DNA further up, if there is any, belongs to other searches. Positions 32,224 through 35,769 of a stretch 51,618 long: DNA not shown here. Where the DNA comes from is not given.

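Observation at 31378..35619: ArsR / rhodanese / single-chain FeS-plus-molybdopterin oxidoreductase with no Tat signal or membrane subunit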

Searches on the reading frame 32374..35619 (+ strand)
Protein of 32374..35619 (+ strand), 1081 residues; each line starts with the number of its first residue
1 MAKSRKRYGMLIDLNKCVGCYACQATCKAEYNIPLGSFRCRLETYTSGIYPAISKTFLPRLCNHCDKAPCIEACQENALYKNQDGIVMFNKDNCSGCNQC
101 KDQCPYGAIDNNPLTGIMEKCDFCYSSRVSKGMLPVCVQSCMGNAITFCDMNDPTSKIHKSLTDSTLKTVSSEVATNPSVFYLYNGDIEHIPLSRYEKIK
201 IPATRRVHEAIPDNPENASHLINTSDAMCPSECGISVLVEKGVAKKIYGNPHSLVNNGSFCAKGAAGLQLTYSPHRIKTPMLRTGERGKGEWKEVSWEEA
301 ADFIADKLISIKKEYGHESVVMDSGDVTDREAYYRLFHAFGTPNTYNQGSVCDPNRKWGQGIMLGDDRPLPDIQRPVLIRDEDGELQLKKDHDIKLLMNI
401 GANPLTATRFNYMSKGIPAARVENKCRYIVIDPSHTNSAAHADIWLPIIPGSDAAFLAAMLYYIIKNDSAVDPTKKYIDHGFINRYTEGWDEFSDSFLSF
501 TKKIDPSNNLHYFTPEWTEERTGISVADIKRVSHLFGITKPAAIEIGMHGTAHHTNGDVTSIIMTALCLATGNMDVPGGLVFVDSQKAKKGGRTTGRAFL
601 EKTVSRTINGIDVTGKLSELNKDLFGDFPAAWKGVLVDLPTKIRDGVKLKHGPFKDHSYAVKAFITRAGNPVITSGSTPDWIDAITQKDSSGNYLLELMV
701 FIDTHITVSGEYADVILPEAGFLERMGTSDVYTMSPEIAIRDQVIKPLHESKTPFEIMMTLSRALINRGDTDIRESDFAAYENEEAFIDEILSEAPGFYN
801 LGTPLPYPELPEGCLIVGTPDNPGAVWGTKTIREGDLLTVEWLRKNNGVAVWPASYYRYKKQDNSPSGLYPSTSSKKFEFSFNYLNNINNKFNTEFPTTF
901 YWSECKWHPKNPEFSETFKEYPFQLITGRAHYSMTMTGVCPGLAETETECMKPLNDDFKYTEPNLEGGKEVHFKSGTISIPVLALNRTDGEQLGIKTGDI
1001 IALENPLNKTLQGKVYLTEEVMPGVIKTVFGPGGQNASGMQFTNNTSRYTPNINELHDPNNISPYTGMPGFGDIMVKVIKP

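Call 3: search_protein_families(library=pfam, proteins=[window:32374-35619:+], max_evalue=0.01)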
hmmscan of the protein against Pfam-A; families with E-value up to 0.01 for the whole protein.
window:32374-35619:+ (1081 aa): 12 families
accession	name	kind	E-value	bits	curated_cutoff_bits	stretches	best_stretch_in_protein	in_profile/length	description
PF00384.28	Molybdopterin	-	2.5e-33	116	24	1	276-763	1-352/353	Molybdopterin oxidoreductase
PF13247.11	Fer4_11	-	4e-24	85.1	26.2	1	56-150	4-99/100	4Fe-4S dicluster domain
PF04879.21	Molybdop_Fe4S4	-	1.5e-09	38.2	22.7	1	227-273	9-55/55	Molybdopterin oxidoreductase Fe4S4 domain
PF01568.27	Molydop_binding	-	2.7e-07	31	26.8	1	981-1072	30-107/110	Molydopterin dinucleotide binding domain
PF12838.12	Fer4_7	-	1.5e-06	29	27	1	62-108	2-52/52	4Fe-4S dicluster domain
PF12837.12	Fer4_6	-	7.2e-06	26.1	25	1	89-109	4-24/24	4Fe-4S binding domain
PF00037.32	Fer4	-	2.1e-05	24.6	21.1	1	88-110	2-24/24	4Fe-4S binding domain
PF13237.11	Fer4_10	-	2.8e-05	24.4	25.5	1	88-141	3-52/53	4Fe-4S dicluster domain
PF12797.12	Fer4_2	-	4.1e-05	23.7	24.5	1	9-29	2-22/22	4Fe-4S binding domain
PF13187.11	Fer4_9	-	0.00028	21.3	27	2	62-109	2-52/52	4Fe-4S dicluster domain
PF14697.11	Fer4_21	-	0.0012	19.3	35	1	62-109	8-57/59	4Fe-4S dicluster domain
PF25160.1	LdpA_Fe-S-bd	-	0.0054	16.9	27.6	1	65-112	5-46/49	LdpA Fe-S cluster-binding domain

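Call 4: search_protein_families(library=ncbifam, proteins=[window:32374-35619:+], max_evalue=0.01)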
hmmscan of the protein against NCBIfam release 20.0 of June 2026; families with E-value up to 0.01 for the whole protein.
window:32374-35619:+ (1081 aa): 60 families (the best 25 are shown)
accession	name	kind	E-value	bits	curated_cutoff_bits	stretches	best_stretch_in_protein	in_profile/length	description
NF012032.0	PRK15488.1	equivalog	5.6e-72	242.9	694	1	222-766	44-528/759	thiosulfate reductase PhsA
TIGR02166.1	dmsA_ynfE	subfamily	1.7e-57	195.1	777.7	1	202-765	26-557/794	DMSO/selenate family reductase complex A subunit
TIGR01591.1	Fdh-alpha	equivalog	9.9e-49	166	666.25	1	228-801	5-504/672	formate dehydrogenase subunit alpha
NF011569.0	PRK14993.1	equivalog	1.1e-46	159.3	416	1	3-185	39-224/244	tetrathionate reductase subunit TtrB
NF011566.1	PRK14990.1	exception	1.3e-41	142.5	1600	2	414-765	253-577/814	dimethylsulfoxide reductase subunit A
NF041714.1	arsenate_red_ArrA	equivalog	9.5e-41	139.8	1600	1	217-769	46-571/848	arsenate respiratory reductase molybdopterin-containing subunit ArrA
NF041715.1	arsenate_red_ArrB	equivalog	2.7e-40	138.4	450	2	7-112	2-107/233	arsenate respiratory reductase iron-sulfur subunit ArrB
TIGR03479.1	DMSO_red_II_alp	subfamily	3.9e-39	134.4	984.75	3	229-328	66-172/913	molybdopterin-dependent oxidoreductase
TIGR03149.1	cyt_nit_nrfC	equivalog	8.6e-39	133.2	377.6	1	3-183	34-216/225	cytochrome c nitrite reductase Fe-S protein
NF045797.1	DsrO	equivalog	1.9e-38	132.2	200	1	2-183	38-234/235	sulfate reduction electron transfer complex DsrMKJOP subunit DsrO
NF041884.1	selenate_YnfF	exception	4.7e-34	117.4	1650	1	261-719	90-509/798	selenate/tellurate reductase subunit YnfF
NF047855.1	AssmNtatRedNasC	equivalog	5.6e-34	117.5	1100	2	423-766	207-505/708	assimilatory nitrate reductase catalytic subunit NasC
NF041885.1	selenate_YnfE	exception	6.7e-34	116.8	1675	2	395-722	220-519/805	selenate/tellurate reductase subunit YnfE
TIGR03478.1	DMSO_red_II_bet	subfamily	9e-34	116.8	480.7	2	46-183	115-253/321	DMSO reductase family type II enzyme, iron-sulfur subunit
TIGR02951.1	DMSO_dmsB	equivalog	7.8e-32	110.5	214.1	1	7-153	1-155/161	DMSO/selenate family reductase complex B subunit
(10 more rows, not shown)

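Call 5: search_solved_structures(query=window:32374-35619:+, max_evalue=0.00001, show_alignments=2)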
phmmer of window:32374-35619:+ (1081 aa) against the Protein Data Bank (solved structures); distinct sequences matched with E-value up to 0.00001: 69 (the best 60 are shown).
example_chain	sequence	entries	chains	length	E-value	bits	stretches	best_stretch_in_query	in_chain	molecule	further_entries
6cz7_B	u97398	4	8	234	7.9e-37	129.9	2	7-115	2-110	4Fe-4S ferredoxin, iron-sulfur binding domain protein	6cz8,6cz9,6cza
2vpw_B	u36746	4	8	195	1.9e-35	125.4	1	7-184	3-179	NRFC PROTEIN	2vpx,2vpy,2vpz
6cz7_A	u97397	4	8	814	2.2e-31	111.9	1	224-769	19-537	ArrA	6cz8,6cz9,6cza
4ydd_B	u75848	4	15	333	1.1e-30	109.7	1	46-183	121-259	DMSO reductase family type II enzyme, iron-sulfur subunit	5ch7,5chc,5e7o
2ivf_B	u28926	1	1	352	3e-28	101.5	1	48-183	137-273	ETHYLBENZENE DEHYDROGENASE BETA-SUBUNIT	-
2vpw_A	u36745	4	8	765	1.3e-27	99.4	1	231-585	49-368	THIOSULFATE REDUCTASE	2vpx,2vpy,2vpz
9vap_A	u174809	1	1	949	1.5e-25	92.6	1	212-580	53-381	Formate dehydrogenase molybdopterin-binding subunit FdhA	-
5e7o_A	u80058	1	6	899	3.4e-25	91.4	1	216-320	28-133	DMSO reductase family type II enzyme, molybdopterin subunit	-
4ydd_A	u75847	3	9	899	4.9e-25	90.9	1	216-320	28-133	DMSO reductase family type II enzyme, molybdopterin subunit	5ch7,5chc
1q16_B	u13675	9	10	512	3.3e-21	78.2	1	56-144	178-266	Respiratory nitrate reductase 1 beta chain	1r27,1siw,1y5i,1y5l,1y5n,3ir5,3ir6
1y4z_B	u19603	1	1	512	2e-20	75.6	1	56-144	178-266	Respiratory nitrate reductase 1 beta chain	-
3egw_B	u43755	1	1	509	2.2e-20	75.5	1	56-144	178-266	Respiratory nitrate reductase 1 beta chain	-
7qv7_S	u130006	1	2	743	3.4e-20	74.9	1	224-729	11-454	Hydrogen dependent carbon dioxide reductase subunit FdhF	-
9wxb_B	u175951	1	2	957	1e-19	73.2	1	253-579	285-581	Formate dehydrogenase alpha subunit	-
1aa6_A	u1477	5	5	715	1.3e-19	72.9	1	227-593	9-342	FORMATE DEHYDROGENASE H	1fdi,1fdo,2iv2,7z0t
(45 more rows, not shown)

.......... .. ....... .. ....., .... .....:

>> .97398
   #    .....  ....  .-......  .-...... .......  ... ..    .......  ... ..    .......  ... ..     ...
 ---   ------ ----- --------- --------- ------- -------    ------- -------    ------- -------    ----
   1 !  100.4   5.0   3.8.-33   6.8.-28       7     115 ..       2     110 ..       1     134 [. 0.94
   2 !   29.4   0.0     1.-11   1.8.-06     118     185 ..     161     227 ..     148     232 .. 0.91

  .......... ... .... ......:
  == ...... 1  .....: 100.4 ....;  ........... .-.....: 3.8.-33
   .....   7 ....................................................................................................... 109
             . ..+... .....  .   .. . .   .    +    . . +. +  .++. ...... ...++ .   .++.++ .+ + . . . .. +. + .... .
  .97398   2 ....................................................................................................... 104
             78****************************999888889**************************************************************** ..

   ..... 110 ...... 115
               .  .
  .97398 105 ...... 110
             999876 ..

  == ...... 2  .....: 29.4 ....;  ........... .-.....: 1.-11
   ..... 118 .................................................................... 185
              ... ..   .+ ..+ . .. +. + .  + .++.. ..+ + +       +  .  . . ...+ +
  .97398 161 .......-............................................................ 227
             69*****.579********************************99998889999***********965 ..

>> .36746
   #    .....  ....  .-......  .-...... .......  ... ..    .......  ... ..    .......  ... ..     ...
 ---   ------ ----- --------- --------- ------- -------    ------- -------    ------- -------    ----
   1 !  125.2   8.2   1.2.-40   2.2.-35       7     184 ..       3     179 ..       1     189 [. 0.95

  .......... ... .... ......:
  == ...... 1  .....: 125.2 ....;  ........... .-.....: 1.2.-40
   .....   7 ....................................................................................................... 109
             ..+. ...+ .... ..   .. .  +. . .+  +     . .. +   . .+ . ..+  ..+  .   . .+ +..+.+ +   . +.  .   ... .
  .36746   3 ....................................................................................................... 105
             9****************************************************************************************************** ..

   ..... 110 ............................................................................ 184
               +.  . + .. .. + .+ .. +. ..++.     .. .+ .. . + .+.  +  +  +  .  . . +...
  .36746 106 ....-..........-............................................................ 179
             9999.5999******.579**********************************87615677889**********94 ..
